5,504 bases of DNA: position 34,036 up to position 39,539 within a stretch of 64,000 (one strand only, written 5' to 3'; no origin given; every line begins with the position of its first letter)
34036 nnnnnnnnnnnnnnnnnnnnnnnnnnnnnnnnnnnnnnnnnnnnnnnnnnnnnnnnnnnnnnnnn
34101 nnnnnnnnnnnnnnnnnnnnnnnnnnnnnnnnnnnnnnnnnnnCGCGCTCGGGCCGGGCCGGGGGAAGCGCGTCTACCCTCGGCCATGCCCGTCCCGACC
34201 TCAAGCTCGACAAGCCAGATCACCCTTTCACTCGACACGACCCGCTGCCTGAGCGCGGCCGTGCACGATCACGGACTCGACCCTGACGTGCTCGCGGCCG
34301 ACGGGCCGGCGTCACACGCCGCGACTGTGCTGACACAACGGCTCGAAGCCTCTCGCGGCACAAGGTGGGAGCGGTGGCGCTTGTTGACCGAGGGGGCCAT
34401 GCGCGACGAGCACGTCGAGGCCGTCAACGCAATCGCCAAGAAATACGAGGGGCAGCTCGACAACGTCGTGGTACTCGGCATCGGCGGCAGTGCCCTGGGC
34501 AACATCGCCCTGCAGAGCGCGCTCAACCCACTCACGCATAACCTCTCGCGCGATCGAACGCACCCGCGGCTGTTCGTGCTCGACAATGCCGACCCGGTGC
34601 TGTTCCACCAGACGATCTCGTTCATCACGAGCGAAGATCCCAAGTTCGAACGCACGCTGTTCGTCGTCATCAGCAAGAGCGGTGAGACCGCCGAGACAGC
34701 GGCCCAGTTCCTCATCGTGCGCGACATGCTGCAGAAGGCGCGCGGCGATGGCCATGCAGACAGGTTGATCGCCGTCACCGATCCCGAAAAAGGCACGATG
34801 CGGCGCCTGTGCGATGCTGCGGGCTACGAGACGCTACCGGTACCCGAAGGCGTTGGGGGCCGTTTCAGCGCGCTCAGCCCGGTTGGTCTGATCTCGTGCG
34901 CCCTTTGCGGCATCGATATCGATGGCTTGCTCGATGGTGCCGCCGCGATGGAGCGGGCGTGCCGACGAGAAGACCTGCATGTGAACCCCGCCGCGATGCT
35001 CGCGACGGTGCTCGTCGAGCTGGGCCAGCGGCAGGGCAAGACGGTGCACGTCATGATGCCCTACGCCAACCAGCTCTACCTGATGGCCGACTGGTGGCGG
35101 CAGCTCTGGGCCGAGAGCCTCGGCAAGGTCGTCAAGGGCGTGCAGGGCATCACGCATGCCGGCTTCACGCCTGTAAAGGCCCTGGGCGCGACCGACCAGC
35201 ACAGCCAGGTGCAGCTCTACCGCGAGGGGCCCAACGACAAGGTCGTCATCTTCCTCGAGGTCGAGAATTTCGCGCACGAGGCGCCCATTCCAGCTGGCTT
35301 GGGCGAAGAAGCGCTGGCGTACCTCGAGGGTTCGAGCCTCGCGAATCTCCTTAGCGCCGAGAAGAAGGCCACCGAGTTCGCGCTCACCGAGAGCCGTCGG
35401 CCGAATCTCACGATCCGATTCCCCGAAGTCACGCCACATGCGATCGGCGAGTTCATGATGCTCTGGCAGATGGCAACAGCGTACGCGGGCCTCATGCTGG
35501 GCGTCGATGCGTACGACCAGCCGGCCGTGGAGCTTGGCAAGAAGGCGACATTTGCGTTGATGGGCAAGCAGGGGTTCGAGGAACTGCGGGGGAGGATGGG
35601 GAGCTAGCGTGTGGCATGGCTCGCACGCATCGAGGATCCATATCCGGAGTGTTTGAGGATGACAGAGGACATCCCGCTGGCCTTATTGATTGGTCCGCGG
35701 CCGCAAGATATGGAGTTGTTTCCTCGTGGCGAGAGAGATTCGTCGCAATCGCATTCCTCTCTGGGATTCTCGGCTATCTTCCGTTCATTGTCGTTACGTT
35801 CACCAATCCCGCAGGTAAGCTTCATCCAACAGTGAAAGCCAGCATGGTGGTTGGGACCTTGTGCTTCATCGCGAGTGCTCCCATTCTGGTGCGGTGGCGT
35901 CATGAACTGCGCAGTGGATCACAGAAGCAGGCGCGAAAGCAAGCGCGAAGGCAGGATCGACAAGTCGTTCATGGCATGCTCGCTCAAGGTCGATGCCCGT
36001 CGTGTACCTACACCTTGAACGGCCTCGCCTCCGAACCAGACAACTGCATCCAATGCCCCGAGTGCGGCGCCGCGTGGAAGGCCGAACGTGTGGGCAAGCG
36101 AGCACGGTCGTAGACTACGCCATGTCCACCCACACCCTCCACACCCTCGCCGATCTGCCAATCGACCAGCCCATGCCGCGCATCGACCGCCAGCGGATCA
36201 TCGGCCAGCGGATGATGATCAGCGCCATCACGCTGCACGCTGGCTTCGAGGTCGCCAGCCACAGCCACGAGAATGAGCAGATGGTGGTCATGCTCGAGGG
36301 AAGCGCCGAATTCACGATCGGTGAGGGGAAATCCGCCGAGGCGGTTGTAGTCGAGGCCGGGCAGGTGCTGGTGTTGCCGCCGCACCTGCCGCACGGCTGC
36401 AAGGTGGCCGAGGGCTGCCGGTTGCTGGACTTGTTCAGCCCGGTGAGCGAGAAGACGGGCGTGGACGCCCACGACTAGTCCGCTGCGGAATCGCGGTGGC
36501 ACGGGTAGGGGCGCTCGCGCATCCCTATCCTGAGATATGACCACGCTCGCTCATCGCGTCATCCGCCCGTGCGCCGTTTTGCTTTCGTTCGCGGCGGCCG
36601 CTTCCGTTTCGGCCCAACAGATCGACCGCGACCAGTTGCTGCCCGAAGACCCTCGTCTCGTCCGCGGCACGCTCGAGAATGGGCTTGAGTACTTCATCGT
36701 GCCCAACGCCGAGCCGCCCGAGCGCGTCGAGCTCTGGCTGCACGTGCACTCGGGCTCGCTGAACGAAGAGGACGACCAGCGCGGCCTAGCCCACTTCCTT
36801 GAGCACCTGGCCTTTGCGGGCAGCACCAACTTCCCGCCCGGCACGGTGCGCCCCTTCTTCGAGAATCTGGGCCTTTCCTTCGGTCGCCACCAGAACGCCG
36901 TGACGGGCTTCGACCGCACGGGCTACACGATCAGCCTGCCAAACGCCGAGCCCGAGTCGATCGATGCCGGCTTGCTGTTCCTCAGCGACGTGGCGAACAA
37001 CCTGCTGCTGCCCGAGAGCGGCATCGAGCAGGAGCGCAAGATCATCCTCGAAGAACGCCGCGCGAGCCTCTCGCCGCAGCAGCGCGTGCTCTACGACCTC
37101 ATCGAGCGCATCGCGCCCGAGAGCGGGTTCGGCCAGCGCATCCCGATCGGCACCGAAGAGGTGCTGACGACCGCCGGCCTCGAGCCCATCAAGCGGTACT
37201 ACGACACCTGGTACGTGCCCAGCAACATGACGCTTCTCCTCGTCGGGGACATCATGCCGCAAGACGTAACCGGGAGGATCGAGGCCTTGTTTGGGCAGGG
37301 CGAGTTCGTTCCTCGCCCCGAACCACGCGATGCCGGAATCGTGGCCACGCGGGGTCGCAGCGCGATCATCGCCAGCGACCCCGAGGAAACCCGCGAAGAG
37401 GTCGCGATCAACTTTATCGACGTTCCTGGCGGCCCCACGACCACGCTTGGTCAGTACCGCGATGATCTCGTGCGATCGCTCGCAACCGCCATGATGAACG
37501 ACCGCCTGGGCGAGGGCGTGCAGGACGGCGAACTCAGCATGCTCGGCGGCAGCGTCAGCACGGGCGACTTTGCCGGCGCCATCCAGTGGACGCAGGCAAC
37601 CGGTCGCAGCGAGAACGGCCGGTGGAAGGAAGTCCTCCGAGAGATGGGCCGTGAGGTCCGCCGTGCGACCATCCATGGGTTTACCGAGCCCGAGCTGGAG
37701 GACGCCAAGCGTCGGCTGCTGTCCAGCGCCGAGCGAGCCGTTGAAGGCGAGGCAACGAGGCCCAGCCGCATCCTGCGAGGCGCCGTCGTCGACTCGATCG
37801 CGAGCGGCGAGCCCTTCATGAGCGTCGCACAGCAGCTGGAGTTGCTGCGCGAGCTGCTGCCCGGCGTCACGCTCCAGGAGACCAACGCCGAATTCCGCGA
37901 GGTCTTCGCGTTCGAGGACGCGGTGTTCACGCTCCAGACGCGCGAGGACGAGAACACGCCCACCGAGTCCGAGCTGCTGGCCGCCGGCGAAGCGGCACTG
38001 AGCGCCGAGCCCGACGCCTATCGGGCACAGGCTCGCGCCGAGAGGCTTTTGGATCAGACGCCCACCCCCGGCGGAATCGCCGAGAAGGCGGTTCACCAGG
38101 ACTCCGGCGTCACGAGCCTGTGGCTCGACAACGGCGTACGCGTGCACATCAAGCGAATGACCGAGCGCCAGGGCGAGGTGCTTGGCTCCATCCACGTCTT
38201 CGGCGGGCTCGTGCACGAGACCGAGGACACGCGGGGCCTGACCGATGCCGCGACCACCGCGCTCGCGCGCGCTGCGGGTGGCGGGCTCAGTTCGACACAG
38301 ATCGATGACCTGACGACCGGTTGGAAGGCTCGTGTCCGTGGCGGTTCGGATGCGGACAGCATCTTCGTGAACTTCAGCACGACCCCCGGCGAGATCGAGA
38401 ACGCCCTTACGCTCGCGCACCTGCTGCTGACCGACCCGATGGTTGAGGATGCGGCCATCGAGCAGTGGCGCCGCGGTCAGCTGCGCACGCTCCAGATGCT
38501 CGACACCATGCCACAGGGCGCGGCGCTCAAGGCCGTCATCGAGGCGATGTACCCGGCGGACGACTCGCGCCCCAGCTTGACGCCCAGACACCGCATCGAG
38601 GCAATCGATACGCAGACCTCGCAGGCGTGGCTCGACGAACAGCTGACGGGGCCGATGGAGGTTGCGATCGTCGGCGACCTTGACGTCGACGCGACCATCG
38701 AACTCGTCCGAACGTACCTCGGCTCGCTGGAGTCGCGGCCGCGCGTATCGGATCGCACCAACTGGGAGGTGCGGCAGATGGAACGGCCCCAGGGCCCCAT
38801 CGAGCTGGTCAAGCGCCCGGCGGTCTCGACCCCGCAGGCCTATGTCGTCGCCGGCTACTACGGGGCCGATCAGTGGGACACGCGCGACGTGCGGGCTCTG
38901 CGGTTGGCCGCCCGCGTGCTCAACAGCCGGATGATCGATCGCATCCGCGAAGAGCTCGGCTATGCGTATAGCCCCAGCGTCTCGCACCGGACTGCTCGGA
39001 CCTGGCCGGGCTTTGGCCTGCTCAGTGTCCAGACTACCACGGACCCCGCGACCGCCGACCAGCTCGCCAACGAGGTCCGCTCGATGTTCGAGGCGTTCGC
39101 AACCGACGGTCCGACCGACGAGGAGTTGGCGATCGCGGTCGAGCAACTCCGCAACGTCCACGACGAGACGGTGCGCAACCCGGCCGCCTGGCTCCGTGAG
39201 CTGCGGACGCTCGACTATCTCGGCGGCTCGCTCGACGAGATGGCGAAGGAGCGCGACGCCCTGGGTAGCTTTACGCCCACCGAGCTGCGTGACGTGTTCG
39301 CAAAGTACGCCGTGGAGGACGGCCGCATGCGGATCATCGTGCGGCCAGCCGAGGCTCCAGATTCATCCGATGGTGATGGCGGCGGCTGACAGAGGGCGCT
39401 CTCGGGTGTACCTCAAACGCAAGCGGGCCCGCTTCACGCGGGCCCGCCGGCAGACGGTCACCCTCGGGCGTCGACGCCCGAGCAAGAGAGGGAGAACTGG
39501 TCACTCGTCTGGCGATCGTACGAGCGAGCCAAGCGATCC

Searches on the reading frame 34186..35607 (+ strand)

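Call 10: search_protein_families(library=pfam, proteins=[window:34186-35607:+], max_evalue=0.001)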
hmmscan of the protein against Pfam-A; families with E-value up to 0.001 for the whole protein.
window:34186-35607:+ (473 aa): 1 family
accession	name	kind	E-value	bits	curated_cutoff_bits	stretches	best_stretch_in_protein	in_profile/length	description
PF00342.24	PGI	-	2e-33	116.2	22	1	89-454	94-461/486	Phosphoglucose isomerase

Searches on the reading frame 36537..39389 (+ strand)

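Call 10: search_protein_families(library=pfam, proteins=[window:36537-39389:+], max_evalue=0.001)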
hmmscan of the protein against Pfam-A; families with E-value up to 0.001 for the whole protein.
window:36537-39389:+ (950 aa): 2 families
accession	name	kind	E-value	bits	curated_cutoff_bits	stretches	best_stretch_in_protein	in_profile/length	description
PF05193.26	Peptidase_M16_C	-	3.8e-38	131.6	23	2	707-871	20-181/181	Peptidase M16 inactive domain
PF00675.25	Peptidase_M16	-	1.5e-24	87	22.3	1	54-191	3-133/149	Insulinase (Peptidase family M16)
